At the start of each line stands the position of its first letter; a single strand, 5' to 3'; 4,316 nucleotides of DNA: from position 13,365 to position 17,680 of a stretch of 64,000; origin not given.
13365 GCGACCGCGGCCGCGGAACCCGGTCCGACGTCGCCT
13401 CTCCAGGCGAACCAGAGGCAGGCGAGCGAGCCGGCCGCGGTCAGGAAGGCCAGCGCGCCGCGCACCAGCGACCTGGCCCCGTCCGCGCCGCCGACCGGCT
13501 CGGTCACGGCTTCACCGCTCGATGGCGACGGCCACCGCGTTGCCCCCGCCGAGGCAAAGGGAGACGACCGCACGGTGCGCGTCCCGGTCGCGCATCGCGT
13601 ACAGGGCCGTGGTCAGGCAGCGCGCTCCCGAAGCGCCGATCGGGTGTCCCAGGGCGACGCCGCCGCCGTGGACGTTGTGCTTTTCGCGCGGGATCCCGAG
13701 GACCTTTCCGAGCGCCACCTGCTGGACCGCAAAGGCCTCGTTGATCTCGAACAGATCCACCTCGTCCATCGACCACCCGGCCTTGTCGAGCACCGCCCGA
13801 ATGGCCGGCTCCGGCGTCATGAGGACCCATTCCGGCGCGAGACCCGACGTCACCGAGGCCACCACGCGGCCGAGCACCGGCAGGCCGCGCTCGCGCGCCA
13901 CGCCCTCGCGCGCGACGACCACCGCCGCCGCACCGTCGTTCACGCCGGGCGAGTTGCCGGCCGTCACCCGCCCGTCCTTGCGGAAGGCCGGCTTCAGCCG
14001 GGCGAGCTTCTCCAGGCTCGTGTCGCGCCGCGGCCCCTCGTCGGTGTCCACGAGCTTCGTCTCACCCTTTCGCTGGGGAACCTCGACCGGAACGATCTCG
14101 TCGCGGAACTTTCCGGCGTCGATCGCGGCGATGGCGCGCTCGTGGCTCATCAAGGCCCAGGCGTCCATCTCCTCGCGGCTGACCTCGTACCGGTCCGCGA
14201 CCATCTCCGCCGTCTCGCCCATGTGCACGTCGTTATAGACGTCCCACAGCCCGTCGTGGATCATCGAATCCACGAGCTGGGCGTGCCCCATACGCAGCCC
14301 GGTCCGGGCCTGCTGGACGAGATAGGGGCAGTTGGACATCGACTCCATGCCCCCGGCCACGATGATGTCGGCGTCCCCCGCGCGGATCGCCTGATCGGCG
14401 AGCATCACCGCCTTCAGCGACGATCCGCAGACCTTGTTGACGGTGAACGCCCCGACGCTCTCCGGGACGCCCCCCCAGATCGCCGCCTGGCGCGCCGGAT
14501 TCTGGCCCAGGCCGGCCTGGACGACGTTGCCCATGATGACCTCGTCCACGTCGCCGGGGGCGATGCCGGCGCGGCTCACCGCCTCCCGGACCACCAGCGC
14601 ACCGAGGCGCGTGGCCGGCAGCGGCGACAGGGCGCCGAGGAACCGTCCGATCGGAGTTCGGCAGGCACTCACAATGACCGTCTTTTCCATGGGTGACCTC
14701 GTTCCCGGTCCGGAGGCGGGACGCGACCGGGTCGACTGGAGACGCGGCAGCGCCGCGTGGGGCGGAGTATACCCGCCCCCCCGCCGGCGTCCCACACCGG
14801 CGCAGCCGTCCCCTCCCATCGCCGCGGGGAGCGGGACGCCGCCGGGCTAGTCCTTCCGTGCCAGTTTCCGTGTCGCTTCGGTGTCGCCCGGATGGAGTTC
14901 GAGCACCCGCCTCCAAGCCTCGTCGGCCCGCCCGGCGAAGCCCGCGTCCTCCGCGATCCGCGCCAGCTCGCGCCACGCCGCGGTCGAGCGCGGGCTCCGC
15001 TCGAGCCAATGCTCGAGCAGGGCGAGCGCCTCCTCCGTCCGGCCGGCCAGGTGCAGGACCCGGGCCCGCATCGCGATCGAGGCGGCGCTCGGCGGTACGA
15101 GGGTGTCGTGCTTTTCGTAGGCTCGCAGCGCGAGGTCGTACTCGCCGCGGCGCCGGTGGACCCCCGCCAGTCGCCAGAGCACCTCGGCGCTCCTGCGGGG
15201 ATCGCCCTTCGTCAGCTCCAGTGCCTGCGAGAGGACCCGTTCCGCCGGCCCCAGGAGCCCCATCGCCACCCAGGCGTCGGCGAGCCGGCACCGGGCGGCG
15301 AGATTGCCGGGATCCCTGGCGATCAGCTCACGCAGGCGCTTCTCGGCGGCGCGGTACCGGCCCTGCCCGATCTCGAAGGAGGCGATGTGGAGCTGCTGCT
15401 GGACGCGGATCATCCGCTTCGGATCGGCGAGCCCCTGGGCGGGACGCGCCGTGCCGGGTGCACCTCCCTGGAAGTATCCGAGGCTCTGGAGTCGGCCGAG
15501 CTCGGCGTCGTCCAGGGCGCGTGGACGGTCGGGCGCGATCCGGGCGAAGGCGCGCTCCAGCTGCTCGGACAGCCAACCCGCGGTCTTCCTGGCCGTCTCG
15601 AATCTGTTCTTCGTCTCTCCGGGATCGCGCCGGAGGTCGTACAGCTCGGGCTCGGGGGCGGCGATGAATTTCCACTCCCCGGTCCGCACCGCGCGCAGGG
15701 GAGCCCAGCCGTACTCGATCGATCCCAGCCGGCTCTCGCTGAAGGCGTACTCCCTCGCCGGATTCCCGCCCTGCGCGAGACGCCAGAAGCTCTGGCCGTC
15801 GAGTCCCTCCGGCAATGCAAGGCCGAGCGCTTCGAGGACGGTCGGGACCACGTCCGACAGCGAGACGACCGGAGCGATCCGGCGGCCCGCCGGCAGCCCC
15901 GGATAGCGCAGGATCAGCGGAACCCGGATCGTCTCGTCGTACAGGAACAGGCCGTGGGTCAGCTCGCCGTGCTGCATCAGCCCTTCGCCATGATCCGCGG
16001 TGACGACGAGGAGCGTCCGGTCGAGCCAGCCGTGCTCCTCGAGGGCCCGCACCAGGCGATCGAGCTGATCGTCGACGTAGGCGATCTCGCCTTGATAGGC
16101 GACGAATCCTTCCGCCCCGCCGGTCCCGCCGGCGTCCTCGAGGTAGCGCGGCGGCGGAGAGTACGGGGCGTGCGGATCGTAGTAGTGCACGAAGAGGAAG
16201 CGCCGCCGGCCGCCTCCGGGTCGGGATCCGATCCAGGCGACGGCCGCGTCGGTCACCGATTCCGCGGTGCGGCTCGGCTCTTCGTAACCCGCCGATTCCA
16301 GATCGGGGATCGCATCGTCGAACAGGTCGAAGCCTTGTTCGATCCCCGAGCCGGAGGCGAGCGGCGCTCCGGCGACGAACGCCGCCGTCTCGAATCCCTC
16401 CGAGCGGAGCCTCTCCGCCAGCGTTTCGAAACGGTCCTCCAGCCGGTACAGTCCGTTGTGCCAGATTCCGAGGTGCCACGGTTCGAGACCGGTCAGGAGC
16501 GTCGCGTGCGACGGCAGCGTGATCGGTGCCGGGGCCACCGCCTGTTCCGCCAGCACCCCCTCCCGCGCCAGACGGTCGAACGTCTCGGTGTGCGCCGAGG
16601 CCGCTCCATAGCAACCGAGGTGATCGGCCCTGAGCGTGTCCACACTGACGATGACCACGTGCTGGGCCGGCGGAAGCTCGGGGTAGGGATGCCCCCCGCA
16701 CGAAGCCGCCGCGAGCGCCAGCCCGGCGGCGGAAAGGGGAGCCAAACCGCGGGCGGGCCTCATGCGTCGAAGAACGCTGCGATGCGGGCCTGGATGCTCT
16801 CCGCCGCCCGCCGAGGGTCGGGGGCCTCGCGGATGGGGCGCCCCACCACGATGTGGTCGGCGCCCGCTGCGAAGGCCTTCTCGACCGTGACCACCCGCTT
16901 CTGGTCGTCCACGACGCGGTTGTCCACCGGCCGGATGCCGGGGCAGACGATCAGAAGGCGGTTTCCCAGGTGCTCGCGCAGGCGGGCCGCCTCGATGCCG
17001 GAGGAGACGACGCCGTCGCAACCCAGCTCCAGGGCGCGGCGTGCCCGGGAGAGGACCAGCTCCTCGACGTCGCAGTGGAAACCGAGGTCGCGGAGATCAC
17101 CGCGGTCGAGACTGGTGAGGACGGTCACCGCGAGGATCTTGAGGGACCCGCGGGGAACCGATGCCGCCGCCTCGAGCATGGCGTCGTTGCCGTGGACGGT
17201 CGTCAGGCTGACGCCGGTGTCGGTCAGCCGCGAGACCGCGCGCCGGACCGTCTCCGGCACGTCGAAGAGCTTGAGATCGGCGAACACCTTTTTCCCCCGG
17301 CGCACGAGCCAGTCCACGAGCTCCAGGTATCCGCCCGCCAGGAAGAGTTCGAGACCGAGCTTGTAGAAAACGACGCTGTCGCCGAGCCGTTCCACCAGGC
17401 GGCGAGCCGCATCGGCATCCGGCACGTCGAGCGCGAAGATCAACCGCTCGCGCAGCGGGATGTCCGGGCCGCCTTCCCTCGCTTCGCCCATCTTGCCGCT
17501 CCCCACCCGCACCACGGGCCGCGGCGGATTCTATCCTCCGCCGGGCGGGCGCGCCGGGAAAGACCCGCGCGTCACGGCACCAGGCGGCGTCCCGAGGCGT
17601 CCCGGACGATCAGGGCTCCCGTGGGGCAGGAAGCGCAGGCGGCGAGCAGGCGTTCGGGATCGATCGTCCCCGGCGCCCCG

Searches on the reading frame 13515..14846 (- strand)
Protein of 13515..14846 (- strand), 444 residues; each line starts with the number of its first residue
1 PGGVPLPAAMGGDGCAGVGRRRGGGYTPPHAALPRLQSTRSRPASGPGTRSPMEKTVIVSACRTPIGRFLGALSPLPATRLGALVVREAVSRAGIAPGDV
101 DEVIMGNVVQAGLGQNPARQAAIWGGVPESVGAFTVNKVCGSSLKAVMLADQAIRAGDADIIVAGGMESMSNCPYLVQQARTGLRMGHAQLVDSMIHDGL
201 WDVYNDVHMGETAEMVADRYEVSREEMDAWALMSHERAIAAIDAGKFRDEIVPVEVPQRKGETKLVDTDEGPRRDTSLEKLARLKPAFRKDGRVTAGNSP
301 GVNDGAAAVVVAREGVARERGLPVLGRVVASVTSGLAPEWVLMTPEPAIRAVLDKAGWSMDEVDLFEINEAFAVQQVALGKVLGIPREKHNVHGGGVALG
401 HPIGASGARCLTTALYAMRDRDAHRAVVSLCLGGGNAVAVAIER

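Call 34: search_protein_families(library=pfam, proteins=[window:13515-14846:-], max_evalue=0.00001)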
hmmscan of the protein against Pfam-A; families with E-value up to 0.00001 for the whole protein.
window:13515-14846:- (444 aa): 3 families
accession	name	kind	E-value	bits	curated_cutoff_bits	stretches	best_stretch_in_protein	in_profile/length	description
PF00108.29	Thiolase_N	-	5.2e-104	347.7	26.4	1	57-314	2-259/260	Thiolase, N-terminal domain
PF02803.24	Thiolase_C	-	8.1e-40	135.7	27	1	323-444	2-123/123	Thiolase, C-terminal domain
PF00109.32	ketoacyl-synt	-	5.7e-08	33.1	20.8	1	133-173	167-207/252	Beta-ketoacyl synthase, N-terminal domain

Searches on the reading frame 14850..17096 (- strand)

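Call 34: search_protein_families(library=pfam, proteins=[window:14850-17096:-], max_evalue=0.00001)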
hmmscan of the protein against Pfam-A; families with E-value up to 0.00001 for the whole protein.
window:14850-17096:- (749 aa): 7 families
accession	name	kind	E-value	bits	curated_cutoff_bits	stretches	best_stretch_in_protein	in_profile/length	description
PF00884.28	Sulfatase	-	1.7e-45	156.1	25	1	145-425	1-300/301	Sulfatase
PF01663.27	Phosphodiest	-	1.7e-16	61.2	23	1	147-221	1-72/342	Type I phosphodiesterase / nucleotide pyrophosphatase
PF14559.12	TPR_19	-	1.9e-15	57.3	25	1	576-634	2-60/68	Tetratricopeptide repeat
PF13428.12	TPR_14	-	2.7e-14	52.7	23.5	0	675-714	5-44/44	Tetratricopeptide repeat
PF16347.10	SGSH_C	-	1.1e-13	52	29.3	1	384-505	10-138/154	N-sulphoglucosamine sulphohydrolase, C-terminal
PF13432.12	TPR_16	-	9.4e-10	39.2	32.7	0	577-633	9-65/65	Tetratricopeptide repeat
PF07719.23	TPR_2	-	2.9e-09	36.8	27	0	637-662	1-26/34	Tetratricopeptide repeat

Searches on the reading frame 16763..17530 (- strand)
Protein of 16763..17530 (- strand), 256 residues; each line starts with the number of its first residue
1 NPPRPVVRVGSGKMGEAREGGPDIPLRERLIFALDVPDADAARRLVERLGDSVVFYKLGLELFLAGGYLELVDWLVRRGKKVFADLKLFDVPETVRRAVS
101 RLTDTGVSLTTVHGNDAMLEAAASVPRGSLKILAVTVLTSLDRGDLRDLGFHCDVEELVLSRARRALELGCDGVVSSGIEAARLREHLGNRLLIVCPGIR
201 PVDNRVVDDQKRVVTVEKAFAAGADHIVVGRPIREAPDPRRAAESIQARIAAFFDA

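Call 34: search_protein_families(library=pfam, proteins=[window:16763-17530:-], max_evalue=0.00001)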
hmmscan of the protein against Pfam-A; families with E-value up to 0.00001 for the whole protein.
window:16763-17530:- (256 aa): 1 family
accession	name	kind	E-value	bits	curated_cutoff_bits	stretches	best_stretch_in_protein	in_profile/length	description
PF00215.30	OMPdecase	-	4.4e-47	161.3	27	1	29-246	2-221/221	Orotidine 5'-phosphate decarboxylase / HUMPS family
